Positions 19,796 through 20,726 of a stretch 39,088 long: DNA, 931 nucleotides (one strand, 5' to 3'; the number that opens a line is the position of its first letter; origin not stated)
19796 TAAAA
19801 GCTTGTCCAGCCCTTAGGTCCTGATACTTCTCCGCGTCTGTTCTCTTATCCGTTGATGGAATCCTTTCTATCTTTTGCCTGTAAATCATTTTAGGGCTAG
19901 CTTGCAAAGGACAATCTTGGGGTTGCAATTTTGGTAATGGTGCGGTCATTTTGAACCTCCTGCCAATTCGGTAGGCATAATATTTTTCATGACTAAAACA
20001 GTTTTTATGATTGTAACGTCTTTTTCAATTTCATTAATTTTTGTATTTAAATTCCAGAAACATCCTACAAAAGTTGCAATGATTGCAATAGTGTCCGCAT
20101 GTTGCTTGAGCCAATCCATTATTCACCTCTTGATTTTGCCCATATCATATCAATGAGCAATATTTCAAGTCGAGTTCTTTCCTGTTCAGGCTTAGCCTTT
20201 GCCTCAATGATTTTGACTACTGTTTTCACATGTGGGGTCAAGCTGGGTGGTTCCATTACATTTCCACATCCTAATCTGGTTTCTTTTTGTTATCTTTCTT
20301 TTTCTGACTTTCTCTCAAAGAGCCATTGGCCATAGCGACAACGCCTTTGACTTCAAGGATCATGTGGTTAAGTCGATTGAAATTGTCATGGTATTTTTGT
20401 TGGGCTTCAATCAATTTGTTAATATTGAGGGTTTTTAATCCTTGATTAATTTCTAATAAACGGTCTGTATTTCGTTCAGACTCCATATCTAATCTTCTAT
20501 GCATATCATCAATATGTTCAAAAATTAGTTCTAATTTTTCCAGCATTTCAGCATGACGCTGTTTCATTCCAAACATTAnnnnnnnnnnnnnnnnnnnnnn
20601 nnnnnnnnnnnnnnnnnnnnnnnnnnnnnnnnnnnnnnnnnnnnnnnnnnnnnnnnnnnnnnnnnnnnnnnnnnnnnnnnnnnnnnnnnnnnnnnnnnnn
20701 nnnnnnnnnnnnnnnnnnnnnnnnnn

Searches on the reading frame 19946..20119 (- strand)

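Call 3: search_protein_families(library=pfam, proteins=[window:19946-20119:-], max_evalue=1)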
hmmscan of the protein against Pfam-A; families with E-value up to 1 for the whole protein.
window:19946-20119:- (57 aa): 1 family
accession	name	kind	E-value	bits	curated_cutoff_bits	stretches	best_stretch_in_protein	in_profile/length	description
PF07922.17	Glyco_transf_52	-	0.11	12.2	26.1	1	13-48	116-151/272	Glycosyltransferase family 52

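Call 4: search_protein_families(library=phrogs, proteins=[window:19946-20119:-], max_evalue=0.01)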
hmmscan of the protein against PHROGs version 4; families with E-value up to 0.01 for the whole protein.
window:19946-20119:- (57 aa): 0 families

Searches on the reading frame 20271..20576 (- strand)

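Call 3: search_protein_families(library=pfam, proteins=[window:20271-20576:-], max_evalue=1)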
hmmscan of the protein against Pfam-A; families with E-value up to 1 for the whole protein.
window:20271-20576:- (101 aa): 2 families
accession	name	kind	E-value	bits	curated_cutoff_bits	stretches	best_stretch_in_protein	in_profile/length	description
PF18904.5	DUF5660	-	0.037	14.6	24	1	42-98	26-83/109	Domain of unknown function (DUF5660)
PF10241.14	KxDL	-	0.15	12.8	27.2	0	43-78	2-37/86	Uncharacterized conserved protein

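Call 4: search_protein_families(library=phrogs, proteins=[window:20271-20576:-], max_evalue=0.01)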
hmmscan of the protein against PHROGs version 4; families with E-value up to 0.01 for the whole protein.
window:20271-20576:- (101 aa): 0 families

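Call 83: search_protein_families(library=ncbifam, proteins=[window:20271-20576:-], max_evalue=0.01)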
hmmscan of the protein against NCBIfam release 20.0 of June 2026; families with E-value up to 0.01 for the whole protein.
window:20271-20576:- (101 aa): 0 families

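Call 84: search_protein_families(library=padloc, proteins=[window:20271-20576:-], max_evalue=0.01)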
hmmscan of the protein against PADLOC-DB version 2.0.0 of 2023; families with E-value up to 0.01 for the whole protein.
window:20271-20576:- (101 aa): 1 family
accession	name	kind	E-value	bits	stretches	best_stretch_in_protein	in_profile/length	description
PDLC00636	ZorA2|ZorA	-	0.0062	13.5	1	13-96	310-393/461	MotA/ExbB/TolQ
